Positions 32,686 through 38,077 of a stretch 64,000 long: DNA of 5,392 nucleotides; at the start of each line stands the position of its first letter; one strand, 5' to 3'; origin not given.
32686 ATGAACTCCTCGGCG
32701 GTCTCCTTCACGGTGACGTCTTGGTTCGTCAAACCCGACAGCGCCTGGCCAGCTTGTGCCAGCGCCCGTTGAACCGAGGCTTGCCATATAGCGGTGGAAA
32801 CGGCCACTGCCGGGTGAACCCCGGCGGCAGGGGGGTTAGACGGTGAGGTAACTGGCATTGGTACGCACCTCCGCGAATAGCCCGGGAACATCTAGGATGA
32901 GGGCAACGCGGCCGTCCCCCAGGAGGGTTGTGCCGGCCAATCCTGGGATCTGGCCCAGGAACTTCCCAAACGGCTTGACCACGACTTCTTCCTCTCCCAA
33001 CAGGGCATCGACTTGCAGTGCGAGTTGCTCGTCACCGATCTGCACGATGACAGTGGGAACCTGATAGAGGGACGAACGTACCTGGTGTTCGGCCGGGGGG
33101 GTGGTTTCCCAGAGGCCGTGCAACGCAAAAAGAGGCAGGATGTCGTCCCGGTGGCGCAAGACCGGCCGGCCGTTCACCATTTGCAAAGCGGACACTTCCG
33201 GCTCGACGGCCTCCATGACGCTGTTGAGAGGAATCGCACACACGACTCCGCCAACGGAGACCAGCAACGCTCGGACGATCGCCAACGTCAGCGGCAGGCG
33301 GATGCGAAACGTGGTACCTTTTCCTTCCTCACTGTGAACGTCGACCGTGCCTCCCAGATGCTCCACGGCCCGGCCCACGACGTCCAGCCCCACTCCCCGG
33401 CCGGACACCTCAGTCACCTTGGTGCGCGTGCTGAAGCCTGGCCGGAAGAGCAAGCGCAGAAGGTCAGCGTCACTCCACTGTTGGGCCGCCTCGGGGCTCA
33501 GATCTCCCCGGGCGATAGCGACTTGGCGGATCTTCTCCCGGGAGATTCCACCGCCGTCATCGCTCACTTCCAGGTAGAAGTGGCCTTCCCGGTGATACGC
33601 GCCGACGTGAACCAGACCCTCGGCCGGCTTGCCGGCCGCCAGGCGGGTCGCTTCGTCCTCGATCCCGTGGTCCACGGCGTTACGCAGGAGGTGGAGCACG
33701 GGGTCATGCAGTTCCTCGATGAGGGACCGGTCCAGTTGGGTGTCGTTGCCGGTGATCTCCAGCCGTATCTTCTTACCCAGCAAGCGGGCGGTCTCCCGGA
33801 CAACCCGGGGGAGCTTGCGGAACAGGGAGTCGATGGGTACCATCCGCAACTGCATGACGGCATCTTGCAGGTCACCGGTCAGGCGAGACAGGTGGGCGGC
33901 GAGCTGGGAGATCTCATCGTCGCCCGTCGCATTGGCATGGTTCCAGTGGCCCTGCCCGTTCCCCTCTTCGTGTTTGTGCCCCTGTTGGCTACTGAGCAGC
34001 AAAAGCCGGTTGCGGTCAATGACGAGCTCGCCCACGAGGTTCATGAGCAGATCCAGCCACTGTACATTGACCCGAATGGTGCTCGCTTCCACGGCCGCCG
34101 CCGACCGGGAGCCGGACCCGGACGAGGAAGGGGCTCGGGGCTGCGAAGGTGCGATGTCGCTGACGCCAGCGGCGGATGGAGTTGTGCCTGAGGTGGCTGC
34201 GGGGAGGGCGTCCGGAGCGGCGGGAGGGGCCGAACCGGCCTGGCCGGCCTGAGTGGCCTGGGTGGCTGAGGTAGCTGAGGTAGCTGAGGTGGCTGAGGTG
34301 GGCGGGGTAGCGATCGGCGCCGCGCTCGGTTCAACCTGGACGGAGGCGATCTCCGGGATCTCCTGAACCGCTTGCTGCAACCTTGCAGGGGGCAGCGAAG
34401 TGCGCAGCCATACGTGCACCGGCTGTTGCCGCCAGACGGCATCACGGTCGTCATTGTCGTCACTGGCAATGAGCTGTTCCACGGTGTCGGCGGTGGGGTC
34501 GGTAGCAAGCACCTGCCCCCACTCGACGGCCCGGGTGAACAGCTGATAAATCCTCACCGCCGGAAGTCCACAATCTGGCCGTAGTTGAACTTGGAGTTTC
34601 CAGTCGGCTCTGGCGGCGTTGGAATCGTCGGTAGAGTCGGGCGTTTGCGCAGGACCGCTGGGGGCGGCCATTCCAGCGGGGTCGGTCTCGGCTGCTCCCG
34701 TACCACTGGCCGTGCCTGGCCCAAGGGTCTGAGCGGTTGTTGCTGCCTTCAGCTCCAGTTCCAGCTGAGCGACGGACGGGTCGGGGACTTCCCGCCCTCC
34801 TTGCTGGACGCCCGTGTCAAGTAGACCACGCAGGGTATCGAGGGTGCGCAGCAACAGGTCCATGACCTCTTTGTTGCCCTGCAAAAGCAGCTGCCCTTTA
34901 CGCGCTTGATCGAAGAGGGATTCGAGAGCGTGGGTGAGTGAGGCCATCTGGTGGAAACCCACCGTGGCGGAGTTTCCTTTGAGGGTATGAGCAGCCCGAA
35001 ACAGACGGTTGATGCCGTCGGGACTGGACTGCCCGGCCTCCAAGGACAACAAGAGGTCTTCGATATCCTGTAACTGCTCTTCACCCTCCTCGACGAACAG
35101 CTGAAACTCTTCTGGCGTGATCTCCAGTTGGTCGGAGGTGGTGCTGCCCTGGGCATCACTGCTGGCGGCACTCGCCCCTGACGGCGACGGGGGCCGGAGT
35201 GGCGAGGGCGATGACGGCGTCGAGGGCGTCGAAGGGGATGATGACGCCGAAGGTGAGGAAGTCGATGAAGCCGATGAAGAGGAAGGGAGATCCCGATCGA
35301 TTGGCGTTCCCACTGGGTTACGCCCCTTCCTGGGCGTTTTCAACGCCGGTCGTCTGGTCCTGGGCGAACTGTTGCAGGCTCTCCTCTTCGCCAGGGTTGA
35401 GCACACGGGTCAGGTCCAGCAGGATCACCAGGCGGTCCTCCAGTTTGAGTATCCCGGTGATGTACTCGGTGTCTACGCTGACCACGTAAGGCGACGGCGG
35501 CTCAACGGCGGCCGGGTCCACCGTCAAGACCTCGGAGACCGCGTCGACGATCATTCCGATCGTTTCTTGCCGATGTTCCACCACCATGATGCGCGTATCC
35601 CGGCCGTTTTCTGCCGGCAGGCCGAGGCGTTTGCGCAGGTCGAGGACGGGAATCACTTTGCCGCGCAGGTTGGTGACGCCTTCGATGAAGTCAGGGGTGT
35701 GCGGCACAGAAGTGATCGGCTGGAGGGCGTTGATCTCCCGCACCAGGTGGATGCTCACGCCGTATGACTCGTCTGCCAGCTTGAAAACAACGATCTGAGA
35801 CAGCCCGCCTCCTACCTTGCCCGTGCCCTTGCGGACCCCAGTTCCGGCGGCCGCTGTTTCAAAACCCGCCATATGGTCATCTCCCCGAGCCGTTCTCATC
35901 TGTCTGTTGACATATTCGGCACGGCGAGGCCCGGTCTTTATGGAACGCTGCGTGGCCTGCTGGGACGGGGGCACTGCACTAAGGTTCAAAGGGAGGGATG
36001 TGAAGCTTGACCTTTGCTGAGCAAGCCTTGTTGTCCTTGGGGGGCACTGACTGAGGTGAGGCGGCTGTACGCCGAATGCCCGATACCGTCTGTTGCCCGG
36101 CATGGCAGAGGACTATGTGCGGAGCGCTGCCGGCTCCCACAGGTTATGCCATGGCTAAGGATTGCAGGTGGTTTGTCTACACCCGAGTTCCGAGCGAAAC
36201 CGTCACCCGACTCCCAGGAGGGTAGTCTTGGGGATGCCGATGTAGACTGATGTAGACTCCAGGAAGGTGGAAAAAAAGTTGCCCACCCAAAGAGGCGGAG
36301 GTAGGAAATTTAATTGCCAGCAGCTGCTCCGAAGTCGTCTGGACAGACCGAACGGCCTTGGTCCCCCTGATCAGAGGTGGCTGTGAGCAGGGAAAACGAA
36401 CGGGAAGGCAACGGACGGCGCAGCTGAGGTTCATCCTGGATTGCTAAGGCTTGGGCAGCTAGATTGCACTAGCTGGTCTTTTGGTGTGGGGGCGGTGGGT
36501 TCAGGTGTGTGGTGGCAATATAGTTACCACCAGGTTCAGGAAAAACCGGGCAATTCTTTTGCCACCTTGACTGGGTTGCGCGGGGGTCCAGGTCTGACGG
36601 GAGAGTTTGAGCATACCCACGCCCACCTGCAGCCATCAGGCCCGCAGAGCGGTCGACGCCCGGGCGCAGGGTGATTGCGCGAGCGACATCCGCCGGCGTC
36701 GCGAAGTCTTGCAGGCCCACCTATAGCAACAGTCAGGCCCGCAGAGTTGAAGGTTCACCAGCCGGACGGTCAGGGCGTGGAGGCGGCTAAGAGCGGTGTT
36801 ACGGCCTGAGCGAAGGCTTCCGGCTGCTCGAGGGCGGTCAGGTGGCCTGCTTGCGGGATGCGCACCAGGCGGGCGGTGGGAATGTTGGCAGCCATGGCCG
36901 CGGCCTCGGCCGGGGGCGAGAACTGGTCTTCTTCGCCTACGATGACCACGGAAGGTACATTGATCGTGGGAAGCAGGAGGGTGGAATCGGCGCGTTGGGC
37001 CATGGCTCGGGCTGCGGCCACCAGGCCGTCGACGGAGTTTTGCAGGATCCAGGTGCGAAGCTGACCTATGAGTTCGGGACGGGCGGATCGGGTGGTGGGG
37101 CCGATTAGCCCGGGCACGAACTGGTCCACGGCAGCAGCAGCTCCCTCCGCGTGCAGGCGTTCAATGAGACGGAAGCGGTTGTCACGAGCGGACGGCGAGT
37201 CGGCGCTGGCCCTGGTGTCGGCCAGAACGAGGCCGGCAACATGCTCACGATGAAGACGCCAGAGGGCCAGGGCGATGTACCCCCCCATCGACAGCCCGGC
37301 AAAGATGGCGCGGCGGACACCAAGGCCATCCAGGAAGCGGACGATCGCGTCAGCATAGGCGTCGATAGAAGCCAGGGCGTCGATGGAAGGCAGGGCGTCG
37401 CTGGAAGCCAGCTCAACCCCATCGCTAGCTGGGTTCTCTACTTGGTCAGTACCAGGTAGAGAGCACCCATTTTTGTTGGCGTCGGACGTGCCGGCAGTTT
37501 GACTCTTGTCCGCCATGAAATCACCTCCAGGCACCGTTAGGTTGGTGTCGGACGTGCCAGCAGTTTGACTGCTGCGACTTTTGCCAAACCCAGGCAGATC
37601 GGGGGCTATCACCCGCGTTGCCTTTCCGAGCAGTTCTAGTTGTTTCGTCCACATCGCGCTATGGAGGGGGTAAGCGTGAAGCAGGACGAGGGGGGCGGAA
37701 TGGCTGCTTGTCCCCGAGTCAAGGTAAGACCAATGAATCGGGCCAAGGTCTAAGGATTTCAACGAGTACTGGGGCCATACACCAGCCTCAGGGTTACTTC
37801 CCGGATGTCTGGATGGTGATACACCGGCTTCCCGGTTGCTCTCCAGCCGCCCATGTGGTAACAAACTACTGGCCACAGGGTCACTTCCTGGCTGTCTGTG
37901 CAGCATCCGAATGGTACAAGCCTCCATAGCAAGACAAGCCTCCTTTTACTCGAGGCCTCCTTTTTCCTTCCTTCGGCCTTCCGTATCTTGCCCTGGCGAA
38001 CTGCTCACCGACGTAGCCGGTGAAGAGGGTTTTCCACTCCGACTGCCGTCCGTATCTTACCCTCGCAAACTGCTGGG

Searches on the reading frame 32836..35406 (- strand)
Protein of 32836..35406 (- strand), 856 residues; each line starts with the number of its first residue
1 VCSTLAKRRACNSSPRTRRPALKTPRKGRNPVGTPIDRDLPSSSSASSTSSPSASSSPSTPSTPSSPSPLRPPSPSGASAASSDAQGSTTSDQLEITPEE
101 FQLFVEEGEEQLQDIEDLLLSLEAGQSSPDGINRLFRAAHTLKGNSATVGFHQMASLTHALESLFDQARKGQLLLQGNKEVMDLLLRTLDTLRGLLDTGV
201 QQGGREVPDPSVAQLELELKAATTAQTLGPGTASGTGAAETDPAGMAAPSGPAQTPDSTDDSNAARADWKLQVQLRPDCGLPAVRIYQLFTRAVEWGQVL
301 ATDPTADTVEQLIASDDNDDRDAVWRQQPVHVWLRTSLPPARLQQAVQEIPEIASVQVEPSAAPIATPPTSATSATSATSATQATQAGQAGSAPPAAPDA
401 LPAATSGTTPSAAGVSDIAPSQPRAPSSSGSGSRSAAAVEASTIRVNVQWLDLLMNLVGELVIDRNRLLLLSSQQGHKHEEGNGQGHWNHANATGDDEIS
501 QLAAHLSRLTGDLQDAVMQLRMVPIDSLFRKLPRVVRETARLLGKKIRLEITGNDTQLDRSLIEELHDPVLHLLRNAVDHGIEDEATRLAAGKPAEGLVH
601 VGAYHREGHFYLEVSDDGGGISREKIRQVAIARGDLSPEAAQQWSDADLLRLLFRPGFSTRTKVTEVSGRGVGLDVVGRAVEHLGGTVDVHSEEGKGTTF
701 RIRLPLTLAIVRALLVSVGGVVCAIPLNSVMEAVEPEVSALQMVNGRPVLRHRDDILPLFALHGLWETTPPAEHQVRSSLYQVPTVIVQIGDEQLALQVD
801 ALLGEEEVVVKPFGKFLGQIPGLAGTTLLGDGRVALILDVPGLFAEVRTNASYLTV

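Call 10: search_protein_families(library=pfam, proteins=[window:32836-35406:-], max_evalue=0.01)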
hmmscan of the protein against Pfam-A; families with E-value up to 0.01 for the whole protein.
window:32836-35406:- (856 aa): 5 families
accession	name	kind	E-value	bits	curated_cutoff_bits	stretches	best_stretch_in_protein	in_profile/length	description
PF01584.24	CheW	-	3.1e-21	75.9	23.5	1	713-846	2-136/138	CheW-like domain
PF02518.31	HATPase_c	-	1.2e-20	74.5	26.4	1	570-707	10-110/111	Histidine kinase-, DNA gyrase B-, and HSP90-like ATPase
PF02895.20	H-kinase_dim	-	1.2e-18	67.7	23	1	442-520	2-68/68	Signal transducing histidine kinase, homodimeric domain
PF01627.28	Hpt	-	3.2e-15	56.6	24.6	1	102-190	4-79/84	Hpt domain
PF07194.16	P2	-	9.1e-11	42.1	23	1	269-360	2-81/81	P2 response regulator binding domain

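Call 29: find_homologous_proteins(query=window:32836-35406:-, max_evalue=1e-100)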
Query window:32836-35406:- (856 aa): 200 proteins with E <= 1e-100 among 8000 candidates; the best 120 are listed.
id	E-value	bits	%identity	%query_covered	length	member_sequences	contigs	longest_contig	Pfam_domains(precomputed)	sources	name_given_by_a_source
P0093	5.2e-200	685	49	90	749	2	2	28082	PF07194.17,PF02895.21,PF01584.25,PF02518.32,PF01627.29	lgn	-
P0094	1.0e-189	651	47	88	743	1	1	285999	PF07194.17,PF02895.21,PF01584.25,PF02518.32,PF01627.29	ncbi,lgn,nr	ncbi:MAG: chemotaxis protein CheA [Limnochordales bacterium]|nr:chemotaxis protein CheA [Limnochorda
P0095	1.7e-143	498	47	47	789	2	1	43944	PF07194.17,PF02895.21,PF01584.25,PF02518.32,PF01627.29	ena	-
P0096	3.0e-141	490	39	88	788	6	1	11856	PF07194.17,PF02895.21,PF01584.25,PF02518.32,PF01627.29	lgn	-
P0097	1.1e-132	462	38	88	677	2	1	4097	PF07194.17,PF02895.21,PF01584.25,PF02518.32,PF01627.29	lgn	-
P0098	5.2e-132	460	38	67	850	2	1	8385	PF07194.17,PF02895.21,PF01584.25,PF02518.32,PF01627.29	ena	-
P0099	4.3e-131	457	37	70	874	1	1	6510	PF07194.17,PF02895.21,PF01584.25,PF02518.32,PF01627.29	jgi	jgi:two-component system chemotaxis sensor kinase CheA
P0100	4.3e-131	457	45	48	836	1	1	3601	PF07194.17,PF02895.21,PF01584.25,PF02518.32,PF01627.29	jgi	jgi:two-component system, chemotaxis family, sensor kinase CheA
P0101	4.4e-131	457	38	88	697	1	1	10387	PF07194.17,PF02895.21,PF01584.25,PF02518.32,PF01627.29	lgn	-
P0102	5.7e-131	456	37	88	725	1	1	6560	PF07194.17,PF02895.21,PF01584.25,PF02518.32,PF01627.29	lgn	-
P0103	7.7e-131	456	38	88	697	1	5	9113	PF07194.17,PF02895.21,PF01584.25,PF02518.32,PF01627.29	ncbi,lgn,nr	ncbi:MAG: two-component system, chemotaxis family, sensor kinase CheA [Eubacteriales bacterium]|nr:t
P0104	2.5e-130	454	39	70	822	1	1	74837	PF07194.17,PF02895.21,PF01584.25,PF02518.32,PF01627.29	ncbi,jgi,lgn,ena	jgi:two-component system chemotaxis sensor kinase CheA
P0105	4.0e-130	454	40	88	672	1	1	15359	PF07194.17,PF02895.21,PF01584.25,PF02518.32,PF01627.29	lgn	-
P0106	1.8e-129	451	37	88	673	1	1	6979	PF07194.17,PF02895.21,PF01584.25,PF02518.32,PF01627.29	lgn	-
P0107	4.8e-128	447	37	88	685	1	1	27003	PF07194.17,PF02895.21,PF01584.25,PF02518.32,PF01627.29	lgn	-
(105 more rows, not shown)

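Call 30: find_encoding_contigs(protein=P0094, flank=10000, max_places=2)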
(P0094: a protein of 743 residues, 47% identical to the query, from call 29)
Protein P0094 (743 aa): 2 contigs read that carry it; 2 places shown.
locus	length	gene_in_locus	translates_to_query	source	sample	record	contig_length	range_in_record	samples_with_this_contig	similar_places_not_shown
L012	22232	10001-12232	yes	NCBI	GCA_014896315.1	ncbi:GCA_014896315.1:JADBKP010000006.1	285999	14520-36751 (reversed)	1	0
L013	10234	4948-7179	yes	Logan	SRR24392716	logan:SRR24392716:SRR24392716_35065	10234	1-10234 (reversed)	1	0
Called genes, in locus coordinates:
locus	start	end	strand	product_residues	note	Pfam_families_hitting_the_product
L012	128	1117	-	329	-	PF00356:LacI, PF00532:Peripla_BP_1, PF13407:Peripla_BP_4, PF13377:Peripla_BP_3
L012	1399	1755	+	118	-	PF17801:Melibiase_C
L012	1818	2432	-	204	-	PF02018:CBM_4_9 (weak)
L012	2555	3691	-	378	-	PF02746:MR_MLE_N, PF13378:MR_MLE_C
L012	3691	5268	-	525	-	PF00206:Lyase_1, PF14698:ASL_C2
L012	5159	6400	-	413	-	PF00764:Arginosuc_synth, PF20979:Arginosuc_syn_C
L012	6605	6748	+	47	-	-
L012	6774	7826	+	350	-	PF04041:Glyco_hydro_130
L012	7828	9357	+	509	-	PF00370:FGGY_N, PF02782:FGGY_C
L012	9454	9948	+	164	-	PF01584:CheW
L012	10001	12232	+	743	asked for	PF01627:Hpt, PF07194:P2, PF02895:H-kinase_dim, PF02518:HATPase_c, PF01584:CheW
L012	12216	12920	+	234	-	PF04509:CheC (weak)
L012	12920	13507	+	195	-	PF03975:CheD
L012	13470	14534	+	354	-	PF00072:Response_reg, PF01339:CheB_methylest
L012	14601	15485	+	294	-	PF03705:CheR_N, PF08242:Methyltransf_12 (faint), PF13649:Methyltransf_25 (faint), PF01739:CheR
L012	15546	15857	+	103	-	PF02229:PC4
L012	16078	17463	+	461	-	PF01565:FAD_binding_4, PF02913:FAD-oxidase_C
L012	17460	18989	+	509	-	PF13183:Fer4_8, PF13237:Fer4_10 (faint), PF13534:Fer4_17 (faint), PF02754:CCG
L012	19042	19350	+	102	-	PF13237:Fer4_10 (faint), PF14697:Fer4_21 (faint), PF12838:Fer4_7, PF13187:Fer4_9 (weak), PF13484:Fer4_16 (faint), PF12797:Fer4_2 (weak), PF00037:Fer4, PF12837:Fer4_6 (weak)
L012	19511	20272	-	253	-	PF04402:SIMPL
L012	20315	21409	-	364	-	PF18152:DAHP_snth_FXD, PF00793:DAHP_synth_1, PF03102:NeuB (weak)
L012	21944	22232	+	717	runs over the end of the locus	PF04851:ResIII, PF00270:DEAD, PF13401:AAA_22 (faint), PF08148:DSHCT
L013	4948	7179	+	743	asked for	PF01627:Hpt, PF07194:P2, PF02895:H-kinase_dim, PF02518:HATPase_c, PF01584:CheW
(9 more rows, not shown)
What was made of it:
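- There a 97-bp gap follows the FGGY kinase gene (call 30).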

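Call 31: find_encoding_contigs(protein=P0093, flank=10000, max_places=2)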
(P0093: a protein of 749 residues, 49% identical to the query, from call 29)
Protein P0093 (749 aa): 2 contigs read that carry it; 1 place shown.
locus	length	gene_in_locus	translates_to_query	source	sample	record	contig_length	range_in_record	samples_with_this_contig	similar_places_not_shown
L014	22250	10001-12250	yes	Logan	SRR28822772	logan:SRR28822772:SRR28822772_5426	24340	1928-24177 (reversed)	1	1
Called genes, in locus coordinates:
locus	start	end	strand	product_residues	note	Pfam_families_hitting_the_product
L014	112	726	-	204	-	PF02018:CBM_4_9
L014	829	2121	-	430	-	PF01547:SBP_bac_1, PF13416:SBP_bac_8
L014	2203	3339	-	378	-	PF02746:MR_MLE_N, PF13378:MR_MLE_C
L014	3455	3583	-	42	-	-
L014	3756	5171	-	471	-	PF00206:Lyase_1, PF14698:ASL_C2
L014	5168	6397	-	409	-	PF00764:Arginosuc_synth, PF20979:Arginosuc_syn_C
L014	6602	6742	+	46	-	-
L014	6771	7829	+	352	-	PF04041:Glyco_hydro_130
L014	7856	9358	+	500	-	PF00370:FGGY_N, PF02782:FGGY_C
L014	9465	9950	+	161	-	PF01584:CheW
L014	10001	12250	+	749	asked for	PF01627:Hpt, PF07194:P2, PF02895:H-kinase_dim, PF02518:HATPase_c, PF01584:CheW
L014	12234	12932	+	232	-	-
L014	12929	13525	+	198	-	PF03975:CheD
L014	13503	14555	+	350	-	PF00072:Response_reg, PF01339:CheB_methylest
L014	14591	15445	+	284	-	PF03705:CheR_N, PF01739:CheR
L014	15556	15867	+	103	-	PF02229:PC4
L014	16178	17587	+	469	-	PF01565:FAD_binding_4, PF02913:FAD-oxidase_C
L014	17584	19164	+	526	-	PF12837:Fer4_6 (faint), PF12838:Fer4_7 (faint), PF13183:Fer4_8, PF13187:Fer4_9 (faint), PF13237:Fer4_10 (faint), PF13534:Fer4_17 (faint), PF02754:CCG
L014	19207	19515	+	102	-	PF13237:Fer4_10 (faint), PF14697:Fer4_21 (faint), PF13183:Fer4_8 (faint), PF12838:Fer4_7, PF13187:Fer4_9 (weak), PF12797:Fer4_2 (weak), PF00037:Fer4, PF12837:Fer4_6 (weak), +1 more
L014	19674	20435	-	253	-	PF04402:SIMPL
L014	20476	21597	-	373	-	PF18152:DAHP_snth_FXD, PF00793:DAHP_synth_1, PF03102:NeuB (weak)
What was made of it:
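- Both sit at positions that differ from related genomes (calls 30, 31).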

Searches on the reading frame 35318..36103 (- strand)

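Call 10: search_protein_families(library=pfam, proteins=[window:35318-36103:-], max_evalue=0.01)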
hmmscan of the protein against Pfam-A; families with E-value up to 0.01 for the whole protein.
window:35318-36103:- (261 aa): 1 family
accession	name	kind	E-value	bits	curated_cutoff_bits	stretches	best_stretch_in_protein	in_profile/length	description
PF01584.24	CheW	-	2.5e-38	131.3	23.5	1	103-236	1-135/138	CheW-like domain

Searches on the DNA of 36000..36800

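Call 8: search_rna_families(source=window, start=36000, end=36800, threshold=evalue, max_evalue=10)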
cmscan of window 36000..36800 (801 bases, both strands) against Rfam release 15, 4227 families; matches with E-value up to 10: 2.
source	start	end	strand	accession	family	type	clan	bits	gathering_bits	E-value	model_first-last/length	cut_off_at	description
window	36707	36761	-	RF00262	sar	Gene; antisense;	-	16.2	43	3.2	1-68/68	no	sar RNA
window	36103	36189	-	RF02202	UCA1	Gene; lncRNA;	-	12.1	80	3.5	1-75/75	no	Urothelial cancer associated 1 conserved region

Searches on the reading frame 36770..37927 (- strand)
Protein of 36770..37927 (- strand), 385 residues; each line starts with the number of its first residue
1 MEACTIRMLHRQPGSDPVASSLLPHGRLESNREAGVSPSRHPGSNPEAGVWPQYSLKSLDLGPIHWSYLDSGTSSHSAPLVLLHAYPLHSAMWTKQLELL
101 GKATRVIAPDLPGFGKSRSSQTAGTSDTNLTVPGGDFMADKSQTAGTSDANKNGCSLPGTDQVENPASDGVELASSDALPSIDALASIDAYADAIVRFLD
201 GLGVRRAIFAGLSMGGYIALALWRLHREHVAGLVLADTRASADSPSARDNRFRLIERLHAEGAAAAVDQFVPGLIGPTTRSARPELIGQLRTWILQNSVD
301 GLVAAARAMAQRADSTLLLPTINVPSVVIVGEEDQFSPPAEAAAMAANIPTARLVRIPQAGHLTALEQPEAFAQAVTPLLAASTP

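Call 10: search_protein_families(library=pfam, proteins=[window:36770-37927:-], max_evalue=0.01)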
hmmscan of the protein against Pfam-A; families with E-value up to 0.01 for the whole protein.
window:36770-37927:- (385 aa): 6 families
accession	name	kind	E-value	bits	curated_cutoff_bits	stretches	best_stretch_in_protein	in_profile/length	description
PF00561.26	Abhydrolase_1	-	1.1e-25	91.1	25.8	1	79-368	2-244/245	alpha/beta hydrolase fold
PF12697.13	Abhydrolase_6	-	7.8e-23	82.7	26.3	1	80-375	1-217/217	Alpha/beta hydrolase family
PF03096.20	Ndr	-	2.3e-12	46.7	23.3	1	176-378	70-274/283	Ndr family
PF12146.15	Hydrolase_4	-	1.4e-09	38.1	27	1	206-368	77-238/239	Serine aminopeptidase, S33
PF06821.19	Ser_hydrolase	-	0.00043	20.7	22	1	319-369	111-160/172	Serine hydrolase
PF08386.16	Abhydrolase_4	-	0.0075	16.8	21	0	323-381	34-92/103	TAP-like protein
